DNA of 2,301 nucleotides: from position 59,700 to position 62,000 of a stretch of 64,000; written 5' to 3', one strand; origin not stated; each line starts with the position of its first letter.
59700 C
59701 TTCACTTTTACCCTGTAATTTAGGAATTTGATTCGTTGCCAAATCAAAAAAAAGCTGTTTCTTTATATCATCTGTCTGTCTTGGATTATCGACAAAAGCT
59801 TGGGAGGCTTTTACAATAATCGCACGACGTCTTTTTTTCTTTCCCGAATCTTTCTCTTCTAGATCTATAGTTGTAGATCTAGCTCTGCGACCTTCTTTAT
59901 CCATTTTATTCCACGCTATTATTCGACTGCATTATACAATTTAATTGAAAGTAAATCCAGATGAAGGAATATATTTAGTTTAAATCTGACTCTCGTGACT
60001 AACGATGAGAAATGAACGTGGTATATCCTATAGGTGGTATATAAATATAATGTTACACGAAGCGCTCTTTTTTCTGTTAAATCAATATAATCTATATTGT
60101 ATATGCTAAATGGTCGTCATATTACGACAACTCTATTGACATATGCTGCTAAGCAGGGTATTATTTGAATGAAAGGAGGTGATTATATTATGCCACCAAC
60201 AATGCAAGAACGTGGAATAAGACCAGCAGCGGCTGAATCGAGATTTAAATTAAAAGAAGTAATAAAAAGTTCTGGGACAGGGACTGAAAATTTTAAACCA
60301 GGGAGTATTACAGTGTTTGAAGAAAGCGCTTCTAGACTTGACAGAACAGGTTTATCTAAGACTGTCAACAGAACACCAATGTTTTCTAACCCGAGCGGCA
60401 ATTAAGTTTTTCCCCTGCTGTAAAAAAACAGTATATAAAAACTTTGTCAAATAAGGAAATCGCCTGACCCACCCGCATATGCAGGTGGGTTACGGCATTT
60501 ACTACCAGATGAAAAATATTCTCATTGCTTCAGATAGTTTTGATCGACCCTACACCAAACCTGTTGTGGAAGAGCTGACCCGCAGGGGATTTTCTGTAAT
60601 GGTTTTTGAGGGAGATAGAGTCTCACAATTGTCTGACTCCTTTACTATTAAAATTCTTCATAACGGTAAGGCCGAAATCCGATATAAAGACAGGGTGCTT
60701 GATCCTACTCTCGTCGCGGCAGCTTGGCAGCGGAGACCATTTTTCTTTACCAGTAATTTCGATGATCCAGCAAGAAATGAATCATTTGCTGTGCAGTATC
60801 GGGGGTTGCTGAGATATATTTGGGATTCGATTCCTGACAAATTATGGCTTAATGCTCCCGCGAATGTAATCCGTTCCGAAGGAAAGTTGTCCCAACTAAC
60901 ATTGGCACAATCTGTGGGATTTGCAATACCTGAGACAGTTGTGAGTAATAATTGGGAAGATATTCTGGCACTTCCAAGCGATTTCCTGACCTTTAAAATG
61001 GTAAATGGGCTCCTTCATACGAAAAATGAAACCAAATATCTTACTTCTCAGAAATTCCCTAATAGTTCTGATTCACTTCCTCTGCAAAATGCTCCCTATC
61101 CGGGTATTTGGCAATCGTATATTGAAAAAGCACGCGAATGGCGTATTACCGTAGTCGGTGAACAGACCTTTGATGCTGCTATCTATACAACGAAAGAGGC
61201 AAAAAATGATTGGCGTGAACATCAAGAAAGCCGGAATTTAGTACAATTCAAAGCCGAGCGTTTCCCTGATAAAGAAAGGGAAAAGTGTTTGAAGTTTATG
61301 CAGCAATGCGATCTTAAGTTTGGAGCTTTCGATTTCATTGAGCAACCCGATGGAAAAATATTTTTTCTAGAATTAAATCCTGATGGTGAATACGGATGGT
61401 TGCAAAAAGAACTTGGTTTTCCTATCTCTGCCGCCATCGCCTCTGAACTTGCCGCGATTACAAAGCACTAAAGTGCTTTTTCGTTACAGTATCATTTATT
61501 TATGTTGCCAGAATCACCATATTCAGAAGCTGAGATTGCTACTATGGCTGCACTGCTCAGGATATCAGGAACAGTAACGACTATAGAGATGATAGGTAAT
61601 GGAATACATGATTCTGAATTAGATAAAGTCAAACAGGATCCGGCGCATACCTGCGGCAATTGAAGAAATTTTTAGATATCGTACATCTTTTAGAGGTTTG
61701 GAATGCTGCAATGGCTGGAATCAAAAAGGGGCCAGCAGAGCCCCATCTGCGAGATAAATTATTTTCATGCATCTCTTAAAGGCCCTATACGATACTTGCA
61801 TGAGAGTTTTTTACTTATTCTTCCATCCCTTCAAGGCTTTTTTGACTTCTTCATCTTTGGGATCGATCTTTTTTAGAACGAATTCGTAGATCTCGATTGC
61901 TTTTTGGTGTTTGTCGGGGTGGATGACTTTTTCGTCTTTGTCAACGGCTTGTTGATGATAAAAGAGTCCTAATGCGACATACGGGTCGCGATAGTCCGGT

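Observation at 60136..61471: Minimal graspetide-like cassette (precursor + MvdD-type ATP-grasp) with its own consensus promoter and strong SD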

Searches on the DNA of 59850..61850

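Call 80: search_rna_families(source=window, start=59850, end=61850, threshold=evalue, max_evalue=1)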
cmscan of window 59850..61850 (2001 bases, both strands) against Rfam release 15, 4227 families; matches with E-value up to 1: 0.
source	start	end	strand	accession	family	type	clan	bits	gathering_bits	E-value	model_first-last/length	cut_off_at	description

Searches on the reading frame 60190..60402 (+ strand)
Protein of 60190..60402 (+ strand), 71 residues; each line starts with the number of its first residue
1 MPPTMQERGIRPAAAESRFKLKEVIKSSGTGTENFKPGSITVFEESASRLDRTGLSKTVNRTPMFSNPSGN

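Call 3: search_protein_families(library=ncbifam, proteins=[window:60190-60402:+], max_evalue=1)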
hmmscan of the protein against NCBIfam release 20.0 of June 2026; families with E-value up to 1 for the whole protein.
window:60190-60402:+ (71 aa): 1 family
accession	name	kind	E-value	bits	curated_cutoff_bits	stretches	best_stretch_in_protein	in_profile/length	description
TIGR01411.1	tatAE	subfamily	0.084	12.5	53.9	1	20-38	22-40/47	twin-arginine translocase TatA/TatE family subunit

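Call 4: search_protein_families(library=pfam, proteins=[window:60190-60402:+], max_evalue=1)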
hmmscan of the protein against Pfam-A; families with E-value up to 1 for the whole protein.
window:60190-60402:+ (71 aa): 1 family
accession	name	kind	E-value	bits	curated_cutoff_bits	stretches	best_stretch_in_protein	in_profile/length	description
PF14702.12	hGDE_central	-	0.16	12.1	27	1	29-59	129-158/247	Central domain of human glycogen debranching enzyme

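Call 34: find_homologous_proteins(query=window:60190-60402:+, max_evalue=10)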
Query window:60190-60402:+ (71 aa): 1 proteins with E <= 10 among 1 candidates.
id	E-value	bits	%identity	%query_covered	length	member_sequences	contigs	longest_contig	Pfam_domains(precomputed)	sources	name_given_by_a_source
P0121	4.2e-38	145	100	100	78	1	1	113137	-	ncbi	-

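Call 61: search_protein_representatives(protein=window:60190-60402:+)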
Query: 71 residues. Proteins with E-value up to 0.001 (for the whole library): 3; up to 1e-10: 1; up to 1e-30: 1. The best 3 are listed.
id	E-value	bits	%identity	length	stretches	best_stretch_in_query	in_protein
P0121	1.3e-38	145.2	100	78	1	1-71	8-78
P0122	3.0e-08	49.6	23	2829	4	9-57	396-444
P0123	6.1e-06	42.4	39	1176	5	16-45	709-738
